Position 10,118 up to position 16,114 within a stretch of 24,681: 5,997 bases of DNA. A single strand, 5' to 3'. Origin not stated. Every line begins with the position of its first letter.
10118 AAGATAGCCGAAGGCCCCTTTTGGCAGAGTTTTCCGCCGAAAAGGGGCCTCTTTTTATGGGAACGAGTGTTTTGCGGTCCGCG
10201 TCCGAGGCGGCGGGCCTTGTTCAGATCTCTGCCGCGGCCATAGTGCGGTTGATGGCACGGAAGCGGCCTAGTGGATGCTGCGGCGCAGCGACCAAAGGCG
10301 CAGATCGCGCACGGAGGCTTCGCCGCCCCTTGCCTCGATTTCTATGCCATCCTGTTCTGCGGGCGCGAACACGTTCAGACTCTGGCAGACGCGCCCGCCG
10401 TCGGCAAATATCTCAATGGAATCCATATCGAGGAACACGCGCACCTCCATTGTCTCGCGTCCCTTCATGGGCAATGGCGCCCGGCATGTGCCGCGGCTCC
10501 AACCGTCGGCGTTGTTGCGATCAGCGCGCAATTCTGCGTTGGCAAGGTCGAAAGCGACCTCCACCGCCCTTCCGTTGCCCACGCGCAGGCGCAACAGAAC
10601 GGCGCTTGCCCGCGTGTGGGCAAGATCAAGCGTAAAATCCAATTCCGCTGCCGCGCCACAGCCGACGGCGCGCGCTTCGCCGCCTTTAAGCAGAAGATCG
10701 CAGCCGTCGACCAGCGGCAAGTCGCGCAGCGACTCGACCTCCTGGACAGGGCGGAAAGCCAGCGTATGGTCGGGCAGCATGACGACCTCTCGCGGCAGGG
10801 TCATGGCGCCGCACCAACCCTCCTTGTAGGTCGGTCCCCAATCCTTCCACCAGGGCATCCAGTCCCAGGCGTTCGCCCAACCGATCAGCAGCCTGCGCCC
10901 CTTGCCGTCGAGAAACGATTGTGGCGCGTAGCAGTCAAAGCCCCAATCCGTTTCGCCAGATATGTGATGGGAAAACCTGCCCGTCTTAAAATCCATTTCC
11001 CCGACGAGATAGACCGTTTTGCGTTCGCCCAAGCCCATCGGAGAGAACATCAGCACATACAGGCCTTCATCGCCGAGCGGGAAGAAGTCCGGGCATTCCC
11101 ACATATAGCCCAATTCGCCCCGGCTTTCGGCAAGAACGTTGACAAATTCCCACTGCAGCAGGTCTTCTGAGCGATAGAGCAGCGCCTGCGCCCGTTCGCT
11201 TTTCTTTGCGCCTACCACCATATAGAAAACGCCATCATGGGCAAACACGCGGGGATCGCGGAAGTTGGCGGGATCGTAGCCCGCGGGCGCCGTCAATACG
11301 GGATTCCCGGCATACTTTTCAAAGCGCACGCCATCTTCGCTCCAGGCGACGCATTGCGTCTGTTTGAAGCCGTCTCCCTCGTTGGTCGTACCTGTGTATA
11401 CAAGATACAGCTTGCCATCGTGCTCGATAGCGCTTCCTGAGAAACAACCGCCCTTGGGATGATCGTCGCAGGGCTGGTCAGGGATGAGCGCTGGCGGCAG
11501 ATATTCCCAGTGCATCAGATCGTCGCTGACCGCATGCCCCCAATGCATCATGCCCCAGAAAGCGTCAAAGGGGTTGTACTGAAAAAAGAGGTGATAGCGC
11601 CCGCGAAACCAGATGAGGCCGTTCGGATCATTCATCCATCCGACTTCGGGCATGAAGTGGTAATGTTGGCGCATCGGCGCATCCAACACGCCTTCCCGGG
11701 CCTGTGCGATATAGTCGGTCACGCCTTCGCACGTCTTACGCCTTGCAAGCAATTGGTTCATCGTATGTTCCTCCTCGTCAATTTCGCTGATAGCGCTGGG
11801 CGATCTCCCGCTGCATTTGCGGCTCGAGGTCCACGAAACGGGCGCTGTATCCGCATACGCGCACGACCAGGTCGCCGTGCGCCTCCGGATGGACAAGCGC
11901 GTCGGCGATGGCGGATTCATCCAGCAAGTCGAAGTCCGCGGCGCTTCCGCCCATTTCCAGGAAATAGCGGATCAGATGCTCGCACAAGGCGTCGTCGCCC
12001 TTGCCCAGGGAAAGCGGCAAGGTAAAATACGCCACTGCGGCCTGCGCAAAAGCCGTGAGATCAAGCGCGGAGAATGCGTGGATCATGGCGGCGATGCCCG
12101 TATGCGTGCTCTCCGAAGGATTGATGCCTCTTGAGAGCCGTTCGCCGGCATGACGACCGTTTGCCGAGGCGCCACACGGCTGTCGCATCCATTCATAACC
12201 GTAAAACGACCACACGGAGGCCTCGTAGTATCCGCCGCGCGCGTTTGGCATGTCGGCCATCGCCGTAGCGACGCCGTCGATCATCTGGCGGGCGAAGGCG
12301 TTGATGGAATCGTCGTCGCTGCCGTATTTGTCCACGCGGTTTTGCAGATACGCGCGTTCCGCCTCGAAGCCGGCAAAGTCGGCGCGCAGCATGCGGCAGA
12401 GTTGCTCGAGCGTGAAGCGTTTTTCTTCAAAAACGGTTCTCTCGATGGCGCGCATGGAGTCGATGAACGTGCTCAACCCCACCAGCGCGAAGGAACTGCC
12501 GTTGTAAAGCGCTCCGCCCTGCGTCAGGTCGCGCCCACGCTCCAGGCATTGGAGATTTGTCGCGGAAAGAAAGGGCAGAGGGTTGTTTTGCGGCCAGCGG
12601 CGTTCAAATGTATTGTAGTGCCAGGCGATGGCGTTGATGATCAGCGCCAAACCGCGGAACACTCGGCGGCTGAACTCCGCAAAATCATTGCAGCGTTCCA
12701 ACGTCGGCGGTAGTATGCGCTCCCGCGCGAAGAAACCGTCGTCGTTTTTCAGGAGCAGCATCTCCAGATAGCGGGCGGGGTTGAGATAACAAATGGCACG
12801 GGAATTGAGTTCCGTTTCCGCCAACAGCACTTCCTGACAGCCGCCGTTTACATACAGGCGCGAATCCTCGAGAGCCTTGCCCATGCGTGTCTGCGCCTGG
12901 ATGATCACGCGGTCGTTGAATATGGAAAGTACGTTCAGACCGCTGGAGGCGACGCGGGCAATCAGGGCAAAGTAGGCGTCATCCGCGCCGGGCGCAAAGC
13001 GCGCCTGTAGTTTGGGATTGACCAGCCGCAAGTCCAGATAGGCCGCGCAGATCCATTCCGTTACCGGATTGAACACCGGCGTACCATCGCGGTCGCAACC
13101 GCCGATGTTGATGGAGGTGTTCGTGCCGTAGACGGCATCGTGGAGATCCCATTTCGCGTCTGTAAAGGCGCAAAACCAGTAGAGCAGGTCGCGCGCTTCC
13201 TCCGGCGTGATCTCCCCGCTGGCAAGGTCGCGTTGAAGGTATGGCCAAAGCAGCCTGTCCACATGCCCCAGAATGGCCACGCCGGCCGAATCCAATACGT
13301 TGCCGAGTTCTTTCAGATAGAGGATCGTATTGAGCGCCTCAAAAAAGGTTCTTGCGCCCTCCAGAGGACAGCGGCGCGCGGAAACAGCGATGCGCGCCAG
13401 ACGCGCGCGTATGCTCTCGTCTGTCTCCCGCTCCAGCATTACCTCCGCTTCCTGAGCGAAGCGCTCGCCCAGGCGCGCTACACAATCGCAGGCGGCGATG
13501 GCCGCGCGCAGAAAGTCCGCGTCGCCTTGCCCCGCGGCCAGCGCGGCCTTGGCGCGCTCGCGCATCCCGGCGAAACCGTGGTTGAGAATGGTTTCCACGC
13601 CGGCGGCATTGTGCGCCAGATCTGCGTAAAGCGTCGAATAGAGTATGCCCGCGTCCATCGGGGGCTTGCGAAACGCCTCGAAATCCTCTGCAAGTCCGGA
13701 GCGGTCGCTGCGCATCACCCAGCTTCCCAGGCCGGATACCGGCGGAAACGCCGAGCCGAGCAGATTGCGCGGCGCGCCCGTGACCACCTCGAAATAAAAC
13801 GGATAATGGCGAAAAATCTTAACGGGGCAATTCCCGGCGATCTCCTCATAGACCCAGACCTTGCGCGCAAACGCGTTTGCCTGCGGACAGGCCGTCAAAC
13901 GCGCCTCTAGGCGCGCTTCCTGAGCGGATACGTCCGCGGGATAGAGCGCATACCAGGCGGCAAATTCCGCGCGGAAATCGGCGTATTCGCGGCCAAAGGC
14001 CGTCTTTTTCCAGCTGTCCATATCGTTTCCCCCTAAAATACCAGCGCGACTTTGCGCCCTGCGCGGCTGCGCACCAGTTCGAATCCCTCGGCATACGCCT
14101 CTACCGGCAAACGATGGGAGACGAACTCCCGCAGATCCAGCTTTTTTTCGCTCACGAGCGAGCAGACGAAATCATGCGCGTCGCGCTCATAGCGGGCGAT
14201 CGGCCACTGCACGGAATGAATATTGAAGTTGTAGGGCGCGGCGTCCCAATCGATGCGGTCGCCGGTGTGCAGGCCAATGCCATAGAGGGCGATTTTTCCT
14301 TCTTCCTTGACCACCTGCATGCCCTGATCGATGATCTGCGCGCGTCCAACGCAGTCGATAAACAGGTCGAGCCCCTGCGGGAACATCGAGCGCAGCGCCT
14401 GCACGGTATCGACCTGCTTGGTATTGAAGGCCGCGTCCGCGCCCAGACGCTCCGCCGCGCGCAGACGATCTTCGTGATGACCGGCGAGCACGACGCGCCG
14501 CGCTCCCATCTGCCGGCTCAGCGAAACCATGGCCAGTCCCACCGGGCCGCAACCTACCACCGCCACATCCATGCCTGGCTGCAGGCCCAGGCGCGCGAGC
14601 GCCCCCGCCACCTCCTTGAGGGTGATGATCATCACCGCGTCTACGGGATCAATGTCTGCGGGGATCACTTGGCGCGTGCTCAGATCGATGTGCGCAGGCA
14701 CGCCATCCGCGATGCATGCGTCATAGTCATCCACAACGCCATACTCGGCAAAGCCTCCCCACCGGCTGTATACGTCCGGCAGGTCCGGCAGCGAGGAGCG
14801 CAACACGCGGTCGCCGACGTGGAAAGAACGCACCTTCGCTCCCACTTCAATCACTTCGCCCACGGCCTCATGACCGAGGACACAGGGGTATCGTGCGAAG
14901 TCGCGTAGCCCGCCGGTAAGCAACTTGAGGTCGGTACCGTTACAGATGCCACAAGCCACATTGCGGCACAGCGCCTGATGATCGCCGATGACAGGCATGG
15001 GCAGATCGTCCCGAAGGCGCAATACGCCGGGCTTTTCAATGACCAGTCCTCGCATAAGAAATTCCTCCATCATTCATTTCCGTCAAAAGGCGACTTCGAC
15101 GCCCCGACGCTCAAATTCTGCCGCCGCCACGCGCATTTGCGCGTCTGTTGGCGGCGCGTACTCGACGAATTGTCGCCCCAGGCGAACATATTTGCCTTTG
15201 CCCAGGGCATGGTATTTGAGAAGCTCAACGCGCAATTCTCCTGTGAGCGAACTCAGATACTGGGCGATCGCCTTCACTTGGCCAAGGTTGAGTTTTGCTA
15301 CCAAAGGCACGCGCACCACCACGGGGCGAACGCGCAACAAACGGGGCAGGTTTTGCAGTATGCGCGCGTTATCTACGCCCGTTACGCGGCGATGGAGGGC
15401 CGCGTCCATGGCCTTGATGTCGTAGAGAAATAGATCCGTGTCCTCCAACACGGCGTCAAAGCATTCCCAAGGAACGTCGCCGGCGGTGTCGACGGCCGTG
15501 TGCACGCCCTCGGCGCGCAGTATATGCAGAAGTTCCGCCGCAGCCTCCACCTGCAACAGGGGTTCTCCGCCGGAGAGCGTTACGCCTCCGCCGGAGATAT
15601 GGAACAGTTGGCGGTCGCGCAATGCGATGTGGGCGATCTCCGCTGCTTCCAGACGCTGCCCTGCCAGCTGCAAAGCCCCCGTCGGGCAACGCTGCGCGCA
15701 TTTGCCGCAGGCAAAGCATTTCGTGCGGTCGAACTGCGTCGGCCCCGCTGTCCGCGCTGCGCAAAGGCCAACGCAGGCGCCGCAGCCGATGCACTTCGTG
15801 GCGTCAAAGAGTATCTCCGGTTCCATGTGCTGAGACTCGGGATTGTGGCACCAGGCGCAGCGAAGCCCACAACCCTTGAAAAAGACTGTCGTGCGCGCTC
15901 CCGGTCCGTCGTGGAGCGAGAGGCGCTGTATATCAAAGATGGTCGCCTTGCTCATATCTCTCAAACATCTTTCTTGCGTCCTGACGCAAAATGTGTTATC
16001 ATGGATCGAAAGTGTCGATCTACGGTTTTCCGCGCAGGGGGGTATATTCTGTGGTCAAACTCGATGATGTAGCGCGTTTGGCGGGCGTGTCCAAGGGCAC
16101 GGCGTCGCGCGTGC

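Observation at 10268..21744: Candidate new pathway: a glycyl-radical module embedded in a difructose-dianhydride/fructoside utilisation locus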

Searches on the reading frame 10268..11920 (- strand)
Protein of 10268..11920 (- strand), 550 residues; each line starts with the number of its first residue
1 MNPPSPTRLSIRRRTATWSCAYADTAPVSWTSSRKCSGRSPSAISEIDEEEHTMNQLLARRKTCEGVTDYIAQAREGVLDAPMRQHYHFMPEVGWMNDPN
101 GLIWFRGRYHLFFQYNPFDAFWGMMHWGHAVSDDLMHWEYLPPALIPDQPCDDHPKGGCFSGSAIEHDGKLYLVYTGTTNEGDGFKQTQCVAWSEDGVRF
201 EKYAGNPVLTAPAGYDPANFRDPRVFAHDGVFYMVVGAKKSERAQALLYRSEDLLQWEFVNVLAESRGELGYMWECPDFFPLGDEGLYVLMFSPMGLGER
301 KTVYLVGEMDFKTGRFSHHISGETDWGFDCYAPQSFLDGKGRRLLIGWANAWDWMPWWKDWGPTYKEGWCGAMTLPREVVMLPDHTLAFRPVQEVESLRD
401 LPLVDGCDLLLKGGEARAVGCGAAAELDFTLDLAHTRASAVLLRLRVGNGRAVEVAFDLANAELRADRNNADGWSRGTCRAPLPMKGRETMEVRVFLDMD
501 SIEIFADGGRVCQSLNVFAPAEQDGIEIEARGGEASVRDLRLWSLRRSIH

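Call 3: search_protein_families(library=pfam, proteins=[window:10268-11920:-])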
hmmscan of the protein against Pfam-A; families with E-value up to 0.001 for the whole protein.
window:10268-11920:- (550 aa): 3 families
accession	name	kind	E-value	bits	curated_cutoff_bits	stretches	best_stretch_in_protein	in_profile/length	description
PF00251.26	Glyco_hydro_32N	-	1.4e-100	337.2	22.1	1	88-382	1-297/307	Glycosyl hydrolases family 32 N-terminal domain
PF08244.19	Glyco_hydro_32C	-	6.5e-17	62.4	21.9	1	421-544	30-158/158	Glycosyl hydrolases family 32 C terminal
PF04616.20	Glyco_hydro_43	-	1.1e-08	35.2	32.2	1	131-242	39-144/288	Glycosyl hydrolases family 43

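Call 4: search_protein_families(library=ncbifam, proteins=[window:10268-11920:-])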
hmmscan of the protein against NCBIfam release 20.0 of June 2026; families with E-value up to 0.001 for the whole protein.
window:10268-11920:- (550 aa): 3 families
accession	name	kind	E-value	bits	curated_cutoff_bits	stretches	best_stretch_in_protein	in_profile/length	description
TIGR01322.1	scrB_fam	subfamily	1.1e-109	367.2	356.4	1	73-514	3-441/447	sucrose-6-phosphate hydrolase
NF041092.1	beta-fruc_BfrA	equivalog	9.1e-84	281.7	900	1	84-519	3-407/433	beta-fructosidase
NF052550.1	BManbPhaseBMBP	equivalog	6.4e-09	35.6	450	1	152-264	19-137/296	beta-1,2-mannobiose phosphorylase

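Call 36: search_solved_structures(query=window:10268-11761:-)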
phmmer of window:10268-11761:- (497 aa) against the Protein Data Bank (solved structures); distinct sequences matched with E-value up to 0.001: 48.
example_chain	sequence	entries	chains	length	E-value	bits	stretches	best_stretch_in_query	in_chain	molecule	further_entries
7vco_A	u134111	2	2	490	3.5e-84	286.4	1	24-493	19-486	Sucrose-6-phosphate hydrolase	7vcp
7bwb_A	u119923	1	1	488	7.8e-84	285.3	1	14-468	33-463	Beta-fructofuranosidase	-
7bwc_A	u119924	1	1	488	9.1e-83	281.8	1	14-468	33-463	Beta-fructofuranosidase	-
1uyp_A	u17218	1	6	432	4.9e-74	253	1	31-454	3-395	BETA-FRUCTOSIDASE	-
1w2t_A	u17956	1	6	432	1.3e-73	251.6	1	31-454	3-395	BETA FRUCTOSIDASE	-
6num_A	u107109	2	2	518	2.5e-64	220.9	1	33-491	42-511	Beta-fructofuranosidase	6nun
3pig_A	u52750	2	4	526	5.8e-62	213.1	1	32-492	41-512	Beta-fructofuranosidase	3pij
8i12_A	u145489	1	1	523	4.7e-57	196.9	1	30-482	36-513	Glycosyl hydrolase family 32 exo-inulinase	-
6nu7_A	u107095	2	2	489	1.5e-53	185.4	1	26-475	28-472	Sucrose-6-phosphate hydrolase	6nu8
3ugf_A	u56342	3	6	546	1.7e-50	175.3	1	31-378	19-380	Sucrose:(Sucrose/fructan) 6-fructosyltransferase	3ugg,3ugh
1y4w_A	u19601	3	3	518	6.9e-47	163.4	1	27-481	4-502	exo-inulinase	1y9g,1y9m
1st8_A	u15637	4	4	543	1.3e-45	159.1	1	26-379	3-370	fructan 1-exohydrolase IIa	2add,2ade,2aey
2aez_A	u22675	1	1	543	3.2e-45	157.9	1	26-379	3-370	fructan 1-exohydrolase IIa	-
2ac1_A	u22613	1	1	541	1.3e-44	155.9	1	27-375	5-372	invertase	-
2qqu_A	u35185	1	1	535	1.9e-44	155.3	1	28-375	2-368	Beta-fructofuranosidase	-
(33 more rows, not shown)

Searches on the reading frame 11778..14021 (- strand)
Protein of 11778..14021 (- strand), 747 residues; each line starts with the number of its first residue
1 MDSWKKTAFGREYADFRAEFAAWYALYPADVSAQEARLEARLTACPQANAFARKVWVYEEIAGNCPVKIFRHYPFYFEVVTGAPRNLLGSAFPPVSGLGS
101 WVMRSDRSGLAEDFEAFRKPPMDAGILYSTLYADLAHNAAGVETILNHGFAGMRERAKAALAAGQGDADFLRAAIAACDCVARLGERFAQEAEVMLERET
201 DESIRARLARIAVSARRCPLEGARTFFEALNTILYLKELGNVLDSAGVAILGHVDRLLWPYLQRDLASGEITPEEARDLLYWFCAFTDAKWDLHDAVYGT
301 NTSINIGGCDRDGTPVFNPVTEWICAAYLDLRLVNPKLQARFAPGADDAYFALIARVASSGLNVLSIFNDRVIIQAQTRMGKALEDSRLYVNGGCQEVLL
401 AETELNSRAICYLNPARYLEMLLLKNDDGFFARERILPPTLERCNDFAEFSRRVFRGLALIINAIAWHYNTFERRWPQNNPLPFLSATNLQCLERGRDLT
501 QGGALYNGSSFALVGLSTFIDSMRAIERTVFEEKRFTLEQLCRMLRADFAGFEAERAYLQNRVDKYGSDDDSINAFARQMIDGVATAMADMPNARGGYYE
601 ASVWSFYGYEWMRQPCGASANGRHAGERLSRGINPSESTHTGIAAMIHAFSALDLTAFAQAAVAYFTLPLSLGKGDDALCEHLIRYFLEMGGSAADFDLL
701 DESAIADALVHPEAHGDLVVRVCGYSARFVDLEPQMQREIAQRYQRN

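Call 3: search_protein_families(library=pfam, proteins=[window:11778-14021:-])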
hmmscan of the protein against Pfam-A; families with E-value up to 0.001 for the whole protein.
window:11778-14021:- (747 aa): 2 families
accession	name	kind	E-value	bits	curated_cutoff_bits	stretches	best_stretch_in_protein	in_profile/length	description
PF02901.20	PFL-like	-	6.1e-93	313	24.3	1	132-606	154-640/647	Pyruvate formate lyase-like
PF01228.26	Gly_radical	-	2e-11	44.8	22.2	1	630-730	2-106/106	Glycine radical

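Call 4: search_protein_families(library=ncbifam, proteins=[window:11778-14021:-])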
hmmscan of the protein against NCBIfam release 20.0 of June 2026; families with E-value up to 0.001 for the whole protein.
window:11778-14021:- (747 aa): 12 families
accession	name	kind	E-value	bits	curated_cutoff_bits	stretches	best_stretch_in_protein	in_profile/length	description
TIGR01774.1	PFL2-3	subfamily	2.4e-86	290.7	678.2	1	135-744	155-782/786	formate C-acetyltransferase/glycerol dehydratase family glycyl radical enzyme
NF043068.1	glycl_HYPD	equivalog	1.2e-69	235.2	1100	1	169-745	194-781/784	trans-4-hydroxy-L-proline dehydratase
NF048009.1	SfplDhtHpfGKleb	equivalog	4.3e-66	223.6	1000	1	132-743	179-819/824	(2S)-3-sulfopropanediol dehydratase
TIGR04394.1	choline_CutC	equivalog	2e-64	218.4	1050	1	170-743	200-783/789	choline trimethylamine-lyase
NF007437.0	PRK09983.1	equivalog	9.1e-62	209.2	1109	1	141-744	160-761/765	formate C-acetyltransferase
NF048011.1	SfplDhtHpsGDes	equivalog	1.7e-59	201.9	1000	1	143-745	191-818/821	(2S)-3-sulfopropanediol dehydratase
NF033718.1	indole_decarb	equivalog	6.9e-40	137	1100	2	170-553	256-647/868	indoleacetate decarboxylase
NF033715.1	glycyl_HPDL_Lrg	equivalog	1.1e-32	112.8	1150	1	158-743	259-896/901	4-hydroxyphenylacetate decarboxylase large subunit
TIGR01255.1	pyr_form_ly_1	equivalog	2.1e-15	56.3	994.2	1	563-743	548-738/744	formate C-acetyltransferase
NF008341.1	PRK11127.1-1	equivalog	1.5e-07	31.3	145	1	694-743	25-74/80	autonomous glycyl radical cofactor GrcA2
NF038360.1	rad_fix_GrcA3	exception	5.8e-07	29.5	158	1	683-743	12-72/78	autonomous glycyl radical cofactor GrcA3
TIGR04365.1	spare_glycyl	equivalog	7.8e-06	26.2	170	1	691-743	68-120/126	autonomous glycyl radical cofactor GrcA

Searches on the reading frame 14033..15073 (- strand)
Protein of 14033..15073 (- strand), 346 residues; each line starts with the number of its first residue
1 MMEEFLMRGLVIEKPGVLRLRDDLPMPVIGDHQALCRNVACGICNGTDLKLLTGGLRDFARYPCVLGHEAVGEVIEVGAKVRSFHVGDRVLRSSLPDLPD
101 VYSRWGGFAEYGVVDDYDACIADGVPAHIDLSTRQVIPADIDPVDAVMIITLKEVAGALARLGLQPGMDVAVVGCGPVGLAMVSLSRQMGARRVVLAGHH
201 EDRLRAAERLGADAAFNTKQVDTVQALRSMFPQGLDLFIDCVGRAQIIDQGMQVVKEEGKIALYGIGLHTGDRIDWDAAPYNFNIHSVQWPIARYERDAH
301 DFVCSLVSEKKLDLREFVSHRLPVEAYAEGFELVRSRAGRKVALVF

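Call 3: search_protein_families(library=pfam, proteins=[window:14033-15073:-])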
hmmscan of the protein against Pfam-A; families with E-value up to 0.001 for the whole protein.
window:14033-15073:- (346 aa): 4 families
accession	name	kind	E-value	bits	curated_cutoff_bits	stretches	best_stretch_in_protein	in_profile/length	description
PF00107.32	ADH_zinc_N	-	6.3e-21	75.1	31.8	1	177-276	1-99/129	Zinc-binding dehydrogenase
PF08240.17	ADH_N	-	1.7e-15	57.6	23.5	1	30-117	1-97/104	Alcohol dehydrogenase GroES-like domain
PF16912.11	Glu_dehyd_C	-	6.6e-09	36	34.9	1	170-332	34-199/211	Glucose dehydrogenase C-terminus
PF13602.12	ADH_zinc_N_2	-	1.4e-07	32.9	27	1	210-337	1-126/134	Zinc-binding dehydrogenase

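Call 4: search_protein_families(library=ncbifam, proteins=[window:14033-15073:-])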
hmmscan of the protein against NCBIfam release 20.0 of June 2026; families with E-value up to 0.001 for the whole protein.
window:14033-15073:- (346 aa): 24 families
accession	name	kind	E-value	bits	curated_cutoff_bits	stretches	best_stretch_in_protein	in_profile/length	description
TIGR00692.1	tdh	equivalog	7e-36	123.9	458.35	1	23-345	15-339/340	L-threonine 3-dehydrogenase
NF003808.0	PRK05396.1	equivalog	5.5e-35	120.8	380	2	167-344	164-338/341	L-threonine 3-dehydrogenase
NF041097.1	keto_inos_dh_IolM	equivalog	2.4e-34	118.7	450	2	106-341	151-384/389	scyllo-inosose 3-dehydrogenase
TIGR03451.1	mycoS_dep_FDH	equivalog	2.6e-26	92.3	512.9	2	158-335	168-347/358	S-(hydroxymethyl)mycothiol dehydrogenase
NF007489.0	PRK10083.1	equivalog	2.8e-23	82.4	376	2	135-336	129-325/339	Zn-dependent oxidoreductase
TIGR03989.1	Rxyl_3153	subfamily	5.2e-19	68.7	440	2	158-335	178-359/370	NDMA-dependent alcohol dehydrogenase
TIGR02824.1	quinone_pig3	subfamily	5.9e-19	68.2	296.8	1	15-272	12-243/325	putative NAD(P)H quinone oxidoreductase, PIG3 family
TIGR02818.1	adh_III_F_hyde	equivalog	1.4e-17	63.9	543.95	2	164-334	183-356/368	S-(hydroxymethyl)glutathione dehydrogenase/class III alcohol dehydrogenase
NF041172.1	AcrlCoa_red_Thmprot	equivalog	1.8e-17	63.3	500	1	7-265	1-256/334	acryloyl-CoA reductase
NF010344.0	PRK13771.1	subfamily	6.1e-17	61.6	349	1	7-265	1-255/334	putative alcohol dehydrogenase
NF047908.1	AldhRedAhr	equivalog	8.3e-17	61.1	470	2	40-90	37-85/335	NADPH-dependent aldehyde reductase Ahr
NF006940.0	PRK09422.1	equivalog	1.3e-16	60.5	344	2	8-90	2-80/338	alcohol dehydrogenase AdhP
NF007642.0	PRK10309.1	equivalog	7.5e-16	58.3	550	1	7-332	1-331/347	galactitol-1-phosphate 5-dehydrogenase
TIGR03366.1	HpnZ_proposed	hypoth_equivalog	7.6e-16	58.2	328.1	2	144-265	133-253/315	putative phosphonate catabolism associated alcohol dehydrogenase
TIGR03201.1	dearomat_had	equivalog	3.1e-14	52.8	338.65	1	14-333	6-335/349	6-hydroxycyclohex-1-ene-1-carbonyl-CoA dehydrogenase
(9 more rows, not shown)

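Call 53: search_solved_structures(query=window:14033-15055:-, max_evalue=1e-15)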
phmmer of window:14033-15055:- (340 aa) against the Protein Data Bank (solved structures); distinct sequences matched with E-value up to 1e-15: 49.
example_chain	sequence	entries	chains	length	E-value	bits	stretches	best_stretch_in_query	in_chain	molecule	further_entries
3qe3_A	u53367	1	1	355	8.8e-26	94.4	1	3-337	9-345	Sorbitol dehydrogenase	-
1pl6_A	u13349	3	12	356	2.3e-24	89.7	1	3-338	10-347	Sorbitol dehydrogenase | human sorbitol dehydrogenase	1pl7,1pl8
2dfv_A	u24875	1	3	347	1.3e-23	87.3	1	7-336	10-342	Probable L-threonine 3-dehydrogenase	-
2d8a_A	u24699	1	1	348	1.3e-23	87.3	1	8-336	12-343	Probable L-threonine 3-dehydrogenase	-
1y9a_A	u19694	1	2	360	5.7e-23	85.2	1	19-323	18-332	NADP-dependent alcohol dehydrogenase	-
2oui_A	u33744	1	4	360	1e-22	84.4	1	19-323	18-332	NADP-dependent alcohol dehydrogenase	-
1e3j_A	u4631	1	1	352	3.9e-22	82.5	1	5-337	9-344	NADP(H)-DEPENDENT KETOSE REDUCTASE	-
5kia_A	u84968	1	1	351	4.3e-22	82.3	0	160-337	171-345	L-threonine 3-dehydrogenase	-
3gfb_A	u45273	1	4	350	8.4e-22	81.3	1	15-336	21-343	L-threonine 3-dehydrogenase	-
3fpl_A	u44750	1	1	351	9.4e-22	81.2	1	19-314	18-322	NADP-dependent alcohol dehydrogenase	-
4ej6_A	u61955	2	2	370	2.9e-21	79.6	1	4-318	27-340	Putative zinc-binding dehydrogenase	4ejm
4cpd_A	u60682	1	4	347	8.8e-21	78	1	27-339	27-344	ALCOHOL DEHYDROGENASE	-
1kev_A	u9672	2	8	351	1.8e-20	77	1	19-314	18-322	NADP-DEPENDENT ALCOHOL DEHYDROGENASE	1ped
2b83_A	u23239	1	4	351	1.9e-20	76.9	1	19-314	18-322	NADP-dependent alcohol dehydrogenase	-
6sch_A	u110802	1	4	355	4.8e-20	75.6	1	19-314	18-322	NADP-dependent isopropanol dehydrogenase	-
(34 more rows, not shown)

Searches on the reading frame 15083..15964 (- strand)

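Call 3: search_protein_families(library=pfam, proteins=[window:15083-15964:-])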
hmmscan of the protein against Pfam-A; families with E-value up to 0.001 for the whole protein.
window:15083-15964:- (293 aa): 11 families
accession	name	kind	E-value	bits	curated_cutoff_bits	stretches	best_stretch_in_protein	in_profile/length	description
PF04055.27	Radical_SAM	-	6.5e-13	49.6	29.5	1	27-236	2-165/166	Radical SAM superfamily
PF00037.32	Fer4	-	1.4e-11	44.1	21.1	1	77-98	2-23/24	4Fe-4S binding domain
PF13353.11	Fer4_12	-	2.5e-11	44.4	22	1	19-54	2-37/137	4Fe-4S single cluster domain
PF13237.11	Fer4_10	-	3.6e-06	27.2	25.5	1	51-94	2-53/53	4Fe-4S dicluster domain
PF12837.12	Fer4_6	-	3.6e-06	27.1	25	1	52-70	3-21/24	4Fe-4S binding domain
PF12797.12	Fer4_2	-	1.2e-05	25.4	24.5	1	51-69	3-21/22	4Fe-4S binding domain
PF12838.12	Fer4_7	-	1.3e-05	26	27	1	57-97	1-52/52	4Fe-4S dicluster domain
PF13459.11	Fer4_15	-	7.4e-05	23.8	22.4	0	51-69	1-19/66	4Fe-4S single cluster domain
PF13484.11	Fer4_16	-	8.7e-05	23.7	30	1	82-110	1-29/66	4Fe-4S double cluster binding domain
PF14697.11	Fer4_21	-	0.00022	21.7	35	0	54-99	4-58/59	4Fe-4S dicluster domain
PF13187.11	Fer4_9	-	0.00046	20.6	27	1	57-97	1-51/52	4Fe-4S dicluster domain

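Call 4: search_protein_families(library=ncbifam, proteins=[window:15083-15964:-])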
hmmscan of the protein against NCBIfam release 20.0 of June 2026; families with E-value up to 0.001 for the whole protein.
window:15083-15964:- (293 aa): 40 families (the best 25 are shown)
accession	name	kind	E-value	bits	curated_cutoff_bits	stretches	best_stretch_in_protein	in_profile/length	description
TIGR02494.1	PFLE_PFLC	subfamily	4.5e-94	315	174.35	1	9-277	1-280/293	glycyl-radical enzyme activating protein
NF043069.1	T4HPD_activ_SAM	equivalog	2.6e-87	293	425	1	7-291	2-295/299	trans-4-hydroxy-L-proline dehydratase activase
NF048010.1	SfplDhtActHpsHDes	equivalog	7.1e-78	261.4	430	1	6-267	5-279/298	(2S)-3-sulfopropanediol dehydratase activating enzyme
TIGR04395.1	cutC_activ_rSAM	equivalog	1.1e-73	248.2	360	1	6-266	4-277/309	choline TMA-lyase-activating enzyme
NF033719.1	ind_deCO2_activ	equivalog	5.3e-66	223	425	1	7-290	1-299/302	indoleacetate decarboxylase activase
TIGR04003.1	rSAM_BssD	equivalog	5.9e-65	219.5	496.45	1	9-265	3-273/314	[benzylsuccinate synthase]-activating enzyme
NF048008.1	SfplDhtActHpfHKleb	equivalog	1.1e-63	215.4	500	1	8-266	1-273/308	(2S)-3-sulfopropanediol dehydratase activating enzyme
NF033717.2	HPDL_rSAM_activ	equivalog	4.2e-62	210.2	420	1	6-269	3-278/311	4-hydroxyphenylacetate decarboxylase activase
NF007483.0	PRK10076.1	equivalog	1.2e-54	185.5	326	2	81-291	71-288/292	[formate-C-acetyltransferase]-activating enzyme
TIGR02493.1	PFLA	equivalog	3.6e-44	150.9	231.75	2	100-278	41-226/235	pyruvate formate-lyase-activating protein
TIGR04041.1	activase_YjjW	hypoth_equivalog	1.3e-43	149.4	250.2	1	7-258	2-245/276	YjjW family glycine radical enzyme activase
NF008356.0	PRK11145.1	equivalog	1.7e-35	122.5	375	2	101-292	47-245/246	pyruvate formate lyase 1-activating protein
TIGR02495.1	NrdG2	equivalog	1.4e-15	57.2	131.15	2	10-48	3-42/193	anaerobic ribonucleoside-triphosphate reductase activating protein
TIGR02491.1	NrdG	equivalog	8.2e-10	38.8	126.1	1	10-52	3-45/154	anaerobic ribonucleoside-triphosphate reductase activating protein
NF007382.0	PRK09898.1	equivalog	3.9e-09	36.3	213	1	48-100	146-200/208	ferredoxin-like protein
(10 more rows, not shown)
